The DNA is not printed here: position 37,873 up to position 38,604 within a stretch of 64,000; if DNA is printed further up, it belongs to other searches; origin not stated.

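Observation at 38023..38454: Minimal exosortase/archaeosortase-like protein (143 aa) adjacent to secFD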

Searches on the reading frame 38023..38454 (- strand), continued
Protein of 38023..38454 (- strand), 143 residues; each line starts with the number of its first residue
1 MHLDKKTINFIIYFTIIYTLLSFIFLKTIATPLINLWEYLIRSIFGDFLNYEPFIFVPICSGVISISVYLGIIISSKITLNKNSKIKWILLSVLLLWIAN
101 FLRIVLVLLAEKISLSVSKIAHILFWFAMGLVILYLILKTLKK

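Call 70: find_encoding_contigs(protein=P0061, flank=6000, max_places=2)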
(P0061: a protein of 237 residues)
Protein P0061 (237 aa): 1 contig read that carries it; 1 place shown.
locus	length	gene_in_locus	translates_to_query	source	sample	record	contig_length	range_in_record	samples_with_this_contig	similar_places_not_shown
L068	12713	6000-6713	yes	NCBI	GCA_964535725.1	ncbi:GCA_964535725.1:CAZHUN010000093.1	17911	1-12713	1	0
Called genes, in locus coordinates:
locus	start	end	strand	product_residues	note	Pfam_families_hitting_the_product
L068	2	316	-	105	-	?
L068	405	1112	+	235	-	-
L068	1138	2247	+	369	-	-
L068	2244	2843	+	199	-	PF00069:Pkinase, PF01636:APH (faint), PF06293:Kdo, PF07714:PK_Tyr_Ser-Thr, PF01163:RIO1, PF19974:TCAD9 (weak)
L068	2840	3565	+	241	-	PF00491:Arginase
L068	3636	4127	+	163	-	PF08069:Ribosomal_S13_N, PF00312:Ribosomal_S15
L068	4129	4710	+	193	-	PF01015:Ribosomal_S3Ae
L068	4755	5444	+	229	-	PF01940:DUF92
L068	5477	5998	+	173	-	PF01864:CarS-like, PF01148:CTP_transf_1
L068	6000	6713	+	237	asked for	-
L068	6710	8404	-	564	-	PF07549:Sec_GG, PF02355:SecD_SecF_C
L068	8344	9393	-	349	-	PF02355:SecD_SecF_C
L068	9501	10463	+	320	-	PF17835:NOG1_N, PF01926:MMR_HSR1, PF02421:FeoB_N, PF06858:NOG1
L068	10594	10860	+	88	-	PF03685:UPF0147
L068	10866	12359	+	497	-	PF00149:Metallophos, PF04042:DNA_pol_E_B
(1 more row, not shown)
